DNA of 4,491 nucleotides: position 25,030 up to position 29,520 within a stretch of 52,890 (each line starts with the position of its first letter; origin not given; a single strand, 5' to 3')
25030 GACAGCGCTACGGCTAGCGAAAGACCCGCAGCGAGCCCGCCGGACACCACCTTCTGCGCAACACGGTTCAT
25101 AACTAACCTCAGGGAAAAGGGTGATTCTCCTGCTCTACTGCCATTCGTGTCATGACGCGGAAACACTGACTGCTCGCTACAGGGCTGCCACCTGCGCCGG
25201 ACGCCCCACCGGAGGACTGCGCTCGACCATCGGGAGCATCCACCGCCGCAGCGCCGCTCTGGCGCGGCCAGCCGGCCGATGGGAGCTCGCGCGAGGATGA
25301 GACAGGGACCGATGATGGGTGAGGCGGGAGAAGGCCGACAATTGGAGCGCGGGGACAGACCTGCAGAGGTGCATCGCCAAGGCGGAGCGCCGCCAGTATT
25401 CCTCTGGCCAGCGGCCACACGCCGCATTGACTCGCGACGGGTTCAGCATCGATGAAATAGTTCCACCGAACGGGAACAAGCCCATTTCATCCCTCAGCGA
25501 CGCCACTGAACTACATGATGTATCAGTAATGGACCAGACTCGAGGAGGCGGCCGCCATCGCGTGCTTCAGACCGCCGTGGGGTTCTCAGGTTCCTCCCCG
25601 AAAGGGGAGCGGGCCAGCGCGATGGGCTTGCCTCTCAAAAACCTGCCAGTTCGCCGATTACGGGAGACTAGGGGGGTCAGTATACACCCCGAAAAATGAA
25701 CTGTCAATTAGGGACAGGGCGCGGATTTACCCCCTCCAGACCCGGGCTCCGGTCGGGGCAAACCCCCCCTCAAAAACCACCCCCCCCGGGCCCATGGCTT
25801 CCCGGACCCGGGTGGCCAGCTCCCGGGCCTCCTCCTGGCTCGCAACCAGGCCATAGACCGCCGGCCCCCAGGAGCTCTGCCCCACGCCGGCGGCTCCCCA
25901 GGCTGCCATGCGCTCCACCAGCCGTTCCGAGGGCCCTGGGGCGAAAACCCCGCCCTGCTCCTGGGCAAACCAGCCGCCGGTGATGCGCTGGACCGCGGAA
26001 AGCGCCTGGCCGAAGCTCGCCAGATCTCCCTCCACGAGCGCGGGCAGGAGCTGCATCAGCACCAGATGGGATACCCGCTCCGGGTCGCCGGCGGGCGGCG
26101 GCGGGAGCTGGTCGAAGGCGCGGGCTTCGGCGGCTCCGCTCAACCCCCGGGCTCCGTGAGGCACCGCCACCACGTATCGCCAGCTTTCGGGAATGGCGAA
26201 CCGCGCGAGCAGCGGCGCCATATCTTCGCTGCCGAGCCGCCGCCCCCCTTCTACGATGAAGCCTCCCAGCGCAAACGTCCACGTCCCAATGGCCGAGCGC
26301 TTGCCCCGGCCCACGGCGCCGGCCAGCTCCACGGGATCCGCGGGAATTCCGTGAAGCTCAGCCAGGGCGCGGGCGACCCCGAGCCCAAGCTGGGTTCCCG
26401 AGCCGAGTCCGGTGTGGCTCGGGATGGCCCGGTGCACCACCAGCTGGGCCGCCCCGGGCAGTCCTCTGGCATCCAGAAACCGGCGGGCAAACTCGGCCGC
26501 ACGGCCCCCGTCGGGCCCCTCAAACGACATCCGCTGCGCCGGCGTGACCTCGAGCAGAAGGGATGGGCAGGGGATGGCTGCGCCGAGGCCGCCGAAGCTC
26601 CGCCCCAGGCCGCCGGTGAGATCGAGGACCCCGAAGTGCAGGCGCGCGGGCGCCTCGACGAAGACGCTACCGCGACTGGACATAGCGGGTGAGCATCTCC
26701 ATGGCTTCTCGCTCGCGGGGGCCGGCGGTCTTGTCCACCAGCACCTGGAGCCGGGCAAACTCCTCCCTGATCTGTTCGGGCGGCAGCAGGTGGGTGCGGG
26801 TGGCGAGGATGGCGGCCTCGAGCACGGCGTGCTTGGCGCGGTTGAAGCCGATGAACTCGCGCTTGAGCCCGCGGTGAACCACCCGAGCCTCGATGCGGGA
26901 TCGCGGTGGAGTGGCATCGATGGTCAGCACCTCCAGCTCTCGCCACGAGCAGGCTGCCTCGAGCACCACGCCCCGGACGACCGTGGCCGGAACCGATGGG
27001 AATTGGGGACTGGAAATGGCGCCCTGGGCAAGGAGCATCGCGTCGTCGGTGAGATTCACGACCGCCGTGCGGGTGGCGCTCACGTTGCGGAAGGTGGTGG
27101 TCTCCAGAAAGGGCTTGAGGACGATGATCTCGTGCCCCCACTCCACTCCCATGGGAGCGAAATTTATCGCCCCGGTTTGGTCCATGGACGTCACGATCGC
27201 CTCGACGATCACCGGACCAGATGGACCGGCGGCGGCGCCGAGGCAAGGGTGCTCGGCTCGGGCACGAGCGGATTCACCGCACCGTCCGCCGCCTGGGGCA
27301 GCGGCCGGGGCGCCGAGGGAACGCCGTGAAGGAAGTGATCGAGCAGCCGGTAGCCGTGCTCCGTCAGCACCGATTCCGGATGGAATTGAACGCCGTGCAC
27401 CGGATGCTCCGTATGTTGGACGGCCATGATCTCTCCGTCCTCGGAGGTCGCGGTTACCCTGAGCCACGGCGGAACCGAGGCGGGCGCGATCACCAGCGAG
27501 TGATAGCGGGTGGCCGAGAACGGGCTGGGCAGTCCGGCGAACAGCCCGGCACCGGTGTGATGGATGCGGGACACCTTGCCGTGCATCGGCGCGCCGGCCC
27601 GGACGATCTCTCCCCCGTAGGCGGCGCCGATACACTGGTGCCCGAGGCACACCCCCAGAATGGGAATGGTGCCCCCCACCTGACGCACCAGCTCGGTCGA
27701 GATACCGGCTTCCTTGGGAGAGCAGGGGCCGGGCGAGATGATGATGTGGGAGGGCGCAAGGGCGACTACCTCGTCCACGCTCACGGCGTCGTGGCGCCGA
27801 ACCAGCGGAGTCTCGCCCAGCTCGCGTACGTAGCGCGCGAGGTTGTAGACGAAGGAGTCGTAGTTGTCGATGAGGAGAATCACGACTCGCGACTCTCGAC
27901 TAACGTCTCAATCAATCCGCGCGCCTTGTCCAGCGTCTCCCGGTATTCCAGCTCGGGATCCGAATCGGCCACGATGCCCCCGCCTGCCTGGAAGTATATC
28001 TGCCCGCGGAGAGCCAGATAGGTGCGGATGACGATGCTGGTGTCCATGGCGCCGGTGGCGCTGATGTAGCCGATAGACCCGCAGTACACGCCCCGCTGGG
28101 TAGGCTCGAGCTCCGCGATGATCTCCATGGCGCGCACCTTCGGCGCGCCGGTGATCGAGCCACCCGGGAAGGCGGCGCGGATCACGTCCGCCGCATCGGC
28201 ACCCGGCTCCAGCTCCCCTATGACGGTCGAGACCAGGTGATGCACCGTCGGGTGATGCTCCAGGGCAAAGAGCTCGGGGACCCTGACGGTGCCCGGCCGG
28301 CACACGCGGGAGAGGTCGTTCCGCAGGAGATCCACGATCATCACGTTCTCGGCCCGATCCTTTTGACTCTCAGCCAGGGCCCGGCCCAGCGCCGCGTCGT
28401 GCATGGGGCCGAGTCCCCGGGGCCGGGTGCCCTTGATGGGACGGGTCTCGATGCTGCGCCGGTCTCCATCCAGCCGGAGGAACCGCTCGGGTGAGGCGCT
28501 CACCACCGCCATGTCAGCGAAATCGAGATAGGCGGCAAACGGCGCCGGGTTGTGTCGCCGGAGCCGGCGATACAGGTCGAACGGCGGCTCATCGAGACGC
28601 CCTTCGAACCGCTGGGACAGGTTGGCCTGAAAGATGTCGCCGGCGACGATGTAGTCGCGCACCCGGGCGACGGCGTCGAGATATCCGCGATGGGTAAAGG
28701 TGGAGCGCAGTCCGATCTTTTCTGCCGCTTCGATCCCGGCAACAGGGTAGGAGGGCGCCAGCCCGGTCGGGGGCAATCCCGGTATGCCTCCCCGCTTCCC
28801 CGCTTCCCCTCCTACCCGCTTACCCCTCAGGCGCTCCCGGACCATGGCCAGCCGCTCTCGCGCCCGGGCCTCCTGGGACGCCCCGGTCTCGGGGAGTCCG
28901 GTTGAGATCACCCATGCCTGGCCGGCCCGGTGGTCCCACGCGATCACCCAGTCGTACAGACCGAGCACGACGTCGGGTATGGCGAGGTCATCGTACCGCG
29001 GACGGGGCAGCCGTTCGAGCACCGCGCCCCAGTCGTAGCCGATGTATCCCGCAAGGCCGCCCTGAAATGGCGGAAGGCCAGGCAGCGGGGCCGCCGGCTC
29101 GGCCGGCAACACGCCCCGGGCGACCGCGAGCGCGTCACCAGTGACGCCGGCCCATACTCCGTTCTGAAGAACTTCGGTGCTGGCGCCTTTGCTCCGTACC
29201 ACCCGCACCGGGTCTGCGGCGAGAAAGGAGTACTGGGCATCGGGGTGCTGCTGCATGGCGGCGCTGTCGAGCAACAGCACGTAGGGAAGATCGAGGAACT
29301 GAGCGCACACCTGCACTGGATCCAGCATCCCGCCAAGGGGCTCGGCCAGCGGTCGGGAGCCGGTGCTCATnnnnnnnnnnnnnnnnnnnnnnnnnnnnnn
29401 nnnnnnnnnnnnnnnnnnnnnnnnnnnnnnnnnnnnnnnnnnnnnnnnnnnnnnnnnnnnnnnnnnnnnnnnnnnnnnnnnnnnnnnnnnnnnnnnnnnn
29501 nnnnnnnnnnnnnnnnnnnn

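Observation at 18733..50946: A ~32-kb C1 supercluster: XoxF methanol oxidation, the full H4MPT formaldehyde-oxidation route, and H4MPT/methanofuran cofactor biosynthesis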

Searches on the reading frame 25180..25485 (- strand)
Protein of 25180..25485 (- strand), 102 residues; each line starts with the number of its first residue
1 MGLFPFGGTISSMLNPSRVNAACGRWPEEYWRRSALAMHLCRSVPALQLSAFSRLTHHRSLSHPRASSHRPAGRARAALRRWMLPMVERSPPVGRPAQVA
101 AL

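Call 84: find_homologous_proteins(query=A3, max_evalue=0.001)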
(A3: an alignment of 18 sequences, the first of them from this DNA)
Query A3 (18 sequences) (102 aa, profile of the alignment): 70 proteins with E <= 0.001 among 8000 candidates.
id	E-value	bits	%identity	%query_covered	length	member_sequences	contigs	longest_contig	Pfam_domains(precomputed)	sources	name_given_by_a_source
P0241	1.2e-32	131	46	91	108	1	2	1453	-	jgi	jgi:hypothetical protein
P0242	1.2e-32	131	46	90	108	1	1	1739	-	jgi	jgi:hypothetical protein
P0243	4.3e-31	126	42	91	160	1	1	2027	-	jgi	jgi:hypothetical protein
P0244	3.1e-30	123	43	91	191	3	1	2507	-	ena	-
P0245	6.4e-30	122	39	91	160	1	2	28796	-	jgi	jgi:hypothetical protein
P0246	2.3e-29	120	46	90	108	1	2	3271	-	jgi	jgi:hypothetical protein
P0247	2.2e-28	117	48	91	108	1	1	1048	-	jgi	jgi:hypothetical protein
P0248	3.6e-28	116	45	91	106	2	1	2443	-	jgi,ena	jgi:hypothetical protein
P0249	1.9e-27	114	45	91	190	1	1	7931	-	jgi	jgi:hypothetical protein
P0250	3.7e-27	113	39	90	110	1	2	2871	-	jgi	jgi:hypothetical protein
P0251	8.9e-27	112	40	90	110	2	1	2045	-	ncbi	-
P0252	1.9e-25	107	71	99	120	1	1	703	-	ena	-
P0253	2.4e-21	94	41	91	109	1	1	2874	-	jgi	jgi:hypothetical protein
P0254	2.9e-21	94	89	100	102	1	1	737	-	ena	-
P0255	2.3e-20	91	36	91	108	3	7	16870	-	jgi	jgi:hypothetical protein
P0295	3.9e-7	48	27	93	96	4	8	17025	-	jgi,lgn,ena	jgi:hypothetical protein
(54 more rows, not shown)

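Call 85: find_encoding_contigs(protein=P0245, flank=4000, max_places=2)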
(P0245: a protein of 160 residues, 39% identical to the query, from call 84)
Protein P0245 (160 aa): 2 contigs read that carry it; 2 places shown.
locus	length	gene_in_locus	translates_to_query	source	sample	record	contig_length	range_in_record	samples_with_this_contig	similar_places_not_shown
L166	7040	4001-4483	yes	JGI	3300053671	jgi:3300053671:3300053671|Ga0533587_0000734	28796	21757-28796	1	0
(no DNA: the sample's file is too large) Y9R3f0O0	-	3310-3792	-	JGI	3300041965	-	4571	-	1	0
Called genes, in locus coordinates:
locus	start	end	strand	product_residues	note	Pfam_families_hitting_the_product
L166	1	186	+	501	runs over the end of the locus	PF20123:DUF6513, PF14251:PterinBD-DUF4346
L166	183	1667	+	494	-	PF04715:, PF00425:Chorismate_bind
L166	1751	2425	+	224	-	PF00117:GATase, PF07722:Peptidase_C26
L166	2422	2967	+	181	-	PF04289:DUF447_N, PF20766:DUF447_C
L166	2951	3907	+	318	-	PF00288:GHMP_kinases_N, PF08544:GHMP_kinases_C (faint)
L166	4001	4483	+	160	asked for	-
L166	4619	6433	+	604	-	PF13360:PQQ_2, PF01011:PQQ, PF13360:PQQ_2 (weak), PF13570:Beta-prop_ACSF4 (weak)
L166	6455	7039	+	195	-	?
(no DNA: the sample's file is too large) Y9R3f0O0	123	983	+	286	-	PF00425:Chorismate_bind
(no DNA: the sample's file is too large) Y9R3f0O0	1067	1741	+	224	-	PF00117:GATase, PF07722:Peptidase_C26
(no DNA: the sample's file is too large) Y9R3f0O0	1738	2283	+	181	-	PF04289:DUF447_N, PF20766:DUF447_C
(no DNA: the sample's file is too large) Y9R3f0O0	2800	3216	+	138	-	PF08544:GHMP_kinases_C (weak)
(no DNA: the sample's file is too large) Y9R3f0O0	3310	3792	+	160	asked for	-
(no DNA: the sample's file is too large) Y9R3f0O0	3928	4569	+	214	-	?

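Call 86: find_encoding_contigs(protein=P0295, flank=4000, max_places=2)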
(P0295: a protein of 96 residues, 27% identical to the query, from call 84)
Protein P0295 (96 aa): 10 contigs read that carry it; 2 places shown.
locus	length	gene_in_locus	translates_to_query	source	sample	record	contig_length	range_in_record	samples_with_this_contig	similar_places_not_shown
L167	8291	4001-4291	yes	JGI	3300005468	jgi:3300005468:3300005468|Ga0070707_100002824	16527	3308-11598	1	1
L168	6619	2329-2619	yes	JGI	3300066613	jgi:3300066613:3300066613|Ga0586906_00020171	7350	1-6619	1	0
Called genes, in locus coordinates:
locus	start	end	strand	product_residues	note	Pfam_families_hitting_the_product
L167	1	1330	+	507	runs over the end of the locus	PF04715:, PF00425:Chorismate_bind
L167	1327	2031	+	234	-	PF00117:GATase, PF07722:Peptidase_C26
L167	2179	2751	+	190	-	PF04289:DUF447_N, PF20766:DUF447_C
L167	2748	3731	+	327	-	PF00288:GHMP_kinases_N, PF08544:GHMP_kinases_C (weak)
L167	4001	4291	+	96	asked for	-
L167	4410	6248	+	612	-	PF01011:PQQ, PF13570:Beta-prop_ACSF4 (faint), PF13360:PQQ_2, PF01011:PQQ, PF13360:PQQ_2 (weak)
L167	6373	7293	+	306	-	-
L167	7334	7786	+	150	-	PF13442:Cytochrome_CBB3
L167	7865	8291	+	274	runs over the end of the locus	-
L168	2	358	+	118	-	?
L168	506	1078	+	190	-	PF04289:DUF447_N, PF20766:DUF447_C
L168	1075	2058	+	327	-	PF00288:GHMP_kinases_N, PF08544:GHMP_kinases_C (weak)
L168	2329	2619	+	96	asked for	-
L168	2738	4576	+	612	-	PF01011:PQQ, PF13570:Beta-prop_ACSF4 (faint), PF13360:PQQ_2, PF01011:PQQ, PF13360:PQQ_2 (weak)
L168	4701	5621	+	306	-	-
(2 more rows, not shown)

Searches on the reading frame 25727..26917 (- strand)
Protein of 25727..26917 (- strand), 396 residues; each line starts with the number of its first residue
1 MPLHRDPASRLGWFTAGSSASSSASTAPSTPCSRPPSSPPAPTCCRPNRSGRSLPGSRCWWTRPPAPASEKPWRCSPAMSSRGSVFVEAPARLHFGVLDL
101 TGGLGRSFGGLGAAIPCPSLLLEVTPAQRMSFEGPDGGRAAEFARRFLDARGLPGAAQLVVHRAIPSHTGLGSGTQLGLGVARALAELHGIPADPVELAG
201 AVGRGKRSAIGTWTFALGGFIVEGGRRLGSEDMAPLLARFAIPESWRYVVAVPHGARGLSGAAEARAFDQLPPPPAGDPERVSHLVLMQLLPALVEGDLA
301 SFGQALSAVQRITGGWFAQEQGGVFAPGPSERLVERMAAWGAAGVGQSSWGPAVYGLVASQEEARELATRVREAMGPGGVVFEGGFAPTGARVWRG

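Call 5: search_protein_families(library=pfam, proteins=[window:25727-26917:-], max_evalue=0.01)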
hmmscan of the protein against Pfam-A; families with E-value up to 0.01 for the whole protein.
window:25727-26917:- (396 aa): 2 families
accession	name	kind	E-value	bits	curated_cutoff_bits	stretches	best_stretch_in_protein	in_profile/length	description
PF08544.19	GHMP_kinases_C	-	3.7e-08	34.1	21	1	290-375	1-83/85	GHMP kinases C terminal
PF00288.32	GHMP_kinases_N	-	4.8e-08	33.6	22.3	1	143-207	6-68/87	GHMP kinases N terminal domain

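Call 29: search_protein_families(library=ncbifam, proteins=[window:25727-26917:-], max_evalue=0.001)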
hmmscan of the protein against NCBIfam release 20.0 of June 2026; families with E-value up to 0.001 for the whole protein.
window:25727-26917:- (396 aa): 2 families
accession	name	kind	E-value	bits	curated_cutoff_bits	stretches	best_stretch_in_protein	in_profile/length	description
NF040726.1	BetaRFA-P_synth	equivalog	4.1e-54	183.9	328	1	87-376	3-307/327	beta-ribofuranosylaminobenzene 5'-phosphate synthase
TIGR00144.1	beta_RFAP_syn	subfamily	1.6e-45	155.8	113.5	1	87-380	3-307/325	beta-ribofuranosylaminobenzene 5'-phosphate synthase family protein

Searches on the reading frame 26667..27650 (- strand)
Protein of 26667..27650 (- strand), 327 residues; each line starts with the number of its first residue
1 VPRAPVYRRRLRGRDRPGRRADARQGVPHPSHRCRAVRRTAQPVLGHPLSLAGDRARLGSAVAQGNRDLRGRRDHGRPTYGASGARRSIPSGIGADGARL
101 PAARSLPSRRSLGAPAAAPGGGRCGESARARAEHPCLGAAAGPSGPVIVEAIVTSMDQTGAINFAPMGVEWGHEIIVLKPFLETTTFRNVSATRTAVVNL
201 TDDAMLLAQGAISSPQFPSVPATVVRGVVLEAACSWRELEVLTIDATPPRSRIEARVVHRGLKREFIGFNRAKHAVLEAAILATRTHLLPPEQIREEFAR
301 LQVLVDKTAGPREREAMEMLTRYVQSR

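Call 6: search_protein_families(library=pfam, proteins=[window:26667-27650:-], max_evalue=0.01)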
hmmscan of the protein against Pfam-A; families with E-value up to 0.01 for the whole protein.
window:26667-27650:- (327 aa): 2 families
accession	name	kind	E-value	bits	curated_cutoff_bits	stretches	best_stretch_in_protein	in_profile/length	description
PF04289.18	DUF447_N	-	6.1e-19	68.5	24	1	150-262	2-112/114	Protein of unknown function (DUF447) N-terminal domain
PF20766.2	DUF447_C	-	1.1e-15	57.8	24.8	1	270-321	1-52/53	Protein of unknown function (DUF447)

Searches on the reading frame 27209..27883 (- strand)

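Call 6: search_protein_families(library=pfam, proteins=[window:27209-27883:-], max_evalue=0.01)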
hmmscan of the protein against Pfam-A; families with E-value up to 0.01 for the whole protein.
window:27209-27883:- (224 aa): 2 families
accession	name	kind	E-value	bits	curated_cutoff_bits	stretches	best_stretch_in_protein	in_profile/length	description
PF00117.34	GATase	-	1.8e-56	191.3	22.8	1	3-186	1-188/190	Glutamine amidotransferase class-I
PF07722.19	Peptidase_C26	-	3.4e-11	43.8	20.5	1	69-170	102-219/219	Peptidase C26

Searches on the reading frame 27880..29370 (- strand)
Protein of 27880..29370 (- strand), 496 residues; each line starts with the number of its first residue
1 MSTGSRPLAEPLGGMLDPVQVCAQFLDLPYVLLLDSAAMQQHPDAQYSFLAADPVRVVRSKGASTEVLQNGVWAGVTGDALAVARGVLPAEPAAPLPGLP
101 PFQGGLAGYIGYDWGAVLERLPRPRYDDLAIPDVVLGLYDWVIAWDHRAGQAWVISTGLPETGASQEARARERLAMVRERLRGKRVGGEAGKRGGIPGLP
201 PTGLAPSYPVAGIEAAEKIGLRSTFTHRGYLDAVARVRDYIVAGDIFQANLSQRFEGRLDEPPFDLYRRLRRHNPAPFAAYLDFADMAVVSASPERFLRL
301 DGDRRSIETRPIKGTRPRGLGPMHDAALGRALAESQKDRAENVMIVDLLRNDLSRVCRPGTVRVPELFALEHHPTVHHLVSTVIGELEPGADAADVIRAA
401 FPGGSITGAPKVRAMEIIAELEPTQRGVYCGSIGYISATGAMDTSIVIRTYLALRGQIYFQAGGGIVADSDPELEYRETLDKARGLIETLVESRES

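Call 6: search_protein_families(library=pfam, proteins=[window:27880-29370:-], max_evalue=0.01)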
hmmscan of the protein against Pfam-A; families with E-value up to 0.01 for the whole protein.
window:27880-29370:- (496 aa): 2 families
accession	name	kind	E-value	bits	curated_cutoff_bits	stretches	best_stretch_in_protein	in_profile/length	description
PF00425.24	Chorismate_bind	-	2e-92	309.8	27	1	228-482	3-257/257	chorismate binding enzyme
PF04715.19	Anth_synt_I_N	-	3.7e-24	86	23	1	16-152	3-138/140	Anthranilate synthase component I, N terminal region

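Call 28: search_protein_families(library=ncbifam, proteins=[window:27880-29370:-], max_evalue=0.001)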
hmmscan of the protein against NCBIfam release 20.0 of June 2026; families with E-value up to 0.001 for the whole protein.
window:27880-29370:- (496 aa): 26 families (the best 25 are shown)
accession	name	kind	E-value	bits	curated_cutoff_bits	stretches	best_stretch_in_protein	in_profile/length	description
TIGR00564.1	trpE_most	equivalog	2.5e-125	419.1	517.7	1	17-489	5-453/455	anthranilate synthase component I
NF012009.0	PRK15465.1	equivalog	7.9e-117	390.5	622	2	222-489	185-450/453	aminodeoxychorismate synthase component 1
TIGR01824.1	PabB-clade2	equivalog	1.2e-115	386.7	408.55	1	226-486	95-355/355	aminodeoxychorismate synthase, component I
TIGR00553.1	pabB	equivalog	1.2e-110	369.8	328.4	1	221-484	66-327/329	aminodeoxychorismate synthase component I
NF010086.0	PRK13571.1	equivalog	9.4e-105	351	693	2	217-489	220-496/510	anthranilate synthase component I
TIGR01820.1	TrpE-arch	equivalog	2.8e-104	349.9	512.05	1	27-489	11-447/449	anthranilate synthase component I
NF006563.0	PRK09070.1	equivalog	9.4e-103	344.2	514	1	228-490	183-444/447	aminodeoxychorismate synthase component I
NF004610.0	PRK05940.1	equivalog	6.8e-102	341.6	568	2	216-494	182-463/467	anthranilate synthase component I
NF005698.0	PRK07508.1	equivalog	4.4e-96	321.7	452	1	222-486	111-375/383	aminodeoxychorismate synthase component I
NF004530.0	PRK05877.1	equivalog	1.6e-78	264.8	383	1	230-492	163-417/425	aminodeoxychorismate synthase component I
NF010089.0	PRK13574.1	equivalog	4.3e-76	256.6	527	1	225-486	155-414/421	anthranilate synthase component I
NF010079.0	PRK13564.1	equivalog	1.1e-75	255.4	471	1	106-492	146-513/521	anthranilate synthase component 1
NF010087.0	PRK13572.1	equivalog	7.8e-75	252.2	580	1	16-489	9-430/435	anthranilate synthase component I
TIGR00565.1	trpE_proteo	equivalog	1.9e-66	225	494.65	1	227-491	225-494/498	anthranilate synthase component I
NF010081.0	PRK13566.1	equivalog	2.4e-62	211.2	645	1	222-493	240-510/729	anthranilate synthase component I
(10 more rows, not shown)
